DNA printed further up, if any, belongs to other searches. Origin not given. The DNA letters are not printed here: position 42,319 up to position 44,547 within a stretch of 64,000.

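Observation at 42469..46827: Adjacent giant membrane proteins (642 and 802 aa) each carrying a Cys4 zinc ribbon; the 802-aa member has the YYY motif of Chlor_Arch_YYY/DUF2298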

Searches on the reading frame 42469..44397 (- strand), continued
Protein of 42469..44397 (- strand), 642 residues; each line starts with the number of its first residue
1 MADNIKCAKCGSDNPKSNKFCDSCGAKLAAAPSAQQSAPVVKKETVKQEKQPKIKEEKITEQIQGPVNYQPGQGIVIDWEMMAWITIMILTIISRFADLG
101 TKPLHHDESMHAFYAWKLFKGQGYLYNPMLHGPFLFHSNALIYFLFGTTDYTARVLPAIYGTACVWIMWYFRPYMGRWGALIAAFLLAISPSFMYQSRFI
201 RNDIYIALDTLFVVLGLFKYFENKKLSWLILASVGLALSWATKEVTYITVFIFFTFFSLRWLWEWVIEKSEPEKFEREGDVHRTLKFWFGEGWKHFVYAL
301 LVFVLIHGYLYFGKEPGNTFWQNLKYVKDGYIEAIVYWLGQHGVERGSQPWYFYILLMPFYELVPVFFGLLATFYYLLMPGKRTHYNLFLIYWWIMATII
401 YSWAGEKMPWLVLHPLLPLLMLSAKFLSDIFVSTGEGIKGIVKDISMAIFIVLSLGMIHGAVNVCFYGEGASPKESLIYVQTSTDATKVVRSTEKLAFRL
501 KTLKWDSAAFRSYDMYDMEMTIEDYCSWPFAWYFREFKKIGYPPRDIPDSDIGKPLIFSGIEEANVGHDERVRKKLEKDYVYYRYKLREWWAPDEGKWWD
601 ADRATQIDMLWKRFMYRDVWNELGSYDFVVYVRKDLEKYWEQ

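Call 48: find_encoding_contigs(protein=P0189, flank=9000, max_places=1)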
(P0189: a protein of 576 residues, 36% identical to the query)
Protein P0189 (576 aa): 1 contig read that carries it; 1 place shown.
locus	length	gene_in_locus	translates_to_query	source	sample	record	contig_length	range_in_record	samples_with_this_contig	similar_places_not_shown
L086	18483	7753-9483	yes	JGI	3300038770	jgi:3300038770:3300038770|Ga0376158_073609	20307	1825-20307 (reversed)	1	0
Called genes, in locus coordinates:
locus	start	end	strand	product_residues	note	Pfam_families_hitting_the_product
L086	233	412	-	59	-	PF11867:T1RH-like_C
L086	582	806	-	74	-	PF16277:DUF4926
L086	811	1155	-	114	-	PF21814:DUF6883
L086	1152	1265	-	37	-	-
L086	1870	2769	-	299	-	PF01940:DUF92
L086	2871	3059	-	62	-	-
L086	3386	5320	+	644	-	PF02366:PMT (weak), PF13231:PMT_2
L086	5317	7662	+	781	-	PF10060:DUF2298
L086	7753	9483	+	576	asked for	PF13231:PMT_2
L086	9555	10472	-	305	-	PF00583:Acetyltransf_1, PF13302:Acetyltransf_3 (weak), PF13673:Acetyltransf_10, PF13508:Acetyltransf_7, PF08445:FR47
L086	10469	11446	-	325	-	PF13458:Peripla_BP_6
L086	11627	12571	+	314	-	PF01063:Aminotran_4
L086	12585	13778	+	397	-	PF13439:Glyco_transf_4, PF13579:Glyco_trans_4_4, PF20706:GT4-conflict, PF00534:Glycos_transf_1, PF13692:Glyco_trans_1_4, PF13524:Glyco_trans_1_2 (weak)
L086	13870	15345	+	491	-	PF13727:CoA_binding_3, PF02397:Bac_transf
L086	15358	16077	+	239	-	-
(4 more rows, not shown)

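Call 49: find_encoding_contigs(protein=P0160, flank=9000, max_places=1)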
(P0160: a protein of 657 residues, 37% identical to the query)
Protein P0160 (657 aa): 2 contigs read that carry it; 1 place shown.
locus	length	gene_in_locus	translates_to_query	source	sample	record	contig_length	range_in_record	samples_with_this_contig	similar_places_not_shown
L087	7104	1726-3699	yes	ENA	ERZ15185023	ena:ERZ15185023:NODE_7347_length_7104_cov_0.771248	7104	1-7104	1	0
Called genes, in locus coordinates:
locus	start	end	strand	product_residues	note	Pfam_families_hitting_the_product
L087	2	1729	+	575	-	?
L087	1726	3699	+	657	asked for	PF13231:PMT_2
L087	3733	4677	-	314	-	PF00132:Hexapep (faint)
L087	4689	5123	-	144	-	PF09424:YqeY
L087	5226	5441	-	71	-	-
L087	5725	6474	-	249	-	-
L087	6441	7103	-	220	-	?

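Call 53: find_encoding_contigs(protein=P0194, flank=10000, max_places=1)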
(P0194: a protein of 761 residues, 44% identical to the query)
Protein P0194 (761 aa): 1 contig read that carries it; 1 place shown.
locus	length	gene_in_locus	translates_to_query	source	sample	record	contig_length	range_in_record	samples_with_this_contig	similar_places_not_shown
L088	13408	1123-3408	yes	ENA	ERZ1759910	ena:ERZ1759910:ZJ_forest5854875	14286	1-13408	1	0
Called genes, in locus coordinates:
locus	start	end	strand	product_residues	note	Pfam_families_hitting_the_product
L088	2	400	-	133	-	?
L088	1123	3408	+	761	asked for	PF02366:PMT, PF13231:PMT_2 (weak)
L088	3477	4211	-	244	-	PF00535:Glycos_transf_2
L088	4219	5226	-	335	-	-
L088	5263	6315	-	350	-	PF13449:Phytase-like (faint), PF17170:DUF5128 (faint), PF25021:TEN_NHL (faint), PF01436:NHL, PF06739:SBBP (faint), PF08450:SGL, PF24684:Vgb_lyase, PF01436:NHL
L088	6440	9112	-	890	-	PF10060:DUF2298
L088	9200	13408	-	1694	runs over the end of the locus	?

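Call 54: find_encoding_contigs(protein=P0229, flank=10000, max_places=1)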
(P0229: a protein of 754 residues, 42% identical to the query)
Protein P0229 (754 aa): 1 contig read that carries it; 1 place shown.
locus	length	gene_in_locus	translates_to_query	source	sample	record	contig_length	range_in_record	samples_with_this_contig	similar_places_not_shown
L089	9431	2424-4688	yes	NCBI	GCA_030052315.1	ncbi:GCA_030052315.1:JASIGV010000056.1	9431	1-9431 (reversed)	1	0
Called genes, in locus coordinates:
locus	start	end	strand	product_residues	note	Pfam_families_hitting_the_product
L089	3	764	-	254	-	?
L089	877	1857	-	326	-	-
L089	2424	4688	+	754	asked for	PF02366:PMT, PF13231:PMT_2 (weak)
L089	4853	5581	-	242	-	PF13641:Glyco_tranf_2_3 (weak), PF00535:Glycos_transf_2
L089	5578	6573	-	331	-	-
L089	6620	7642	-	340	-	PF06739:SBBP (faint), PF17170:DUF5128 (faint), PF22807:TrAA12 (faint), PF25021:TEN_NHL (faint), PF01436:NHL, PF08450:SGL (weak), PF24684:Vgb_lyase, PF01436:NHL, +1 more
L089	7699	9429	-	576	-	?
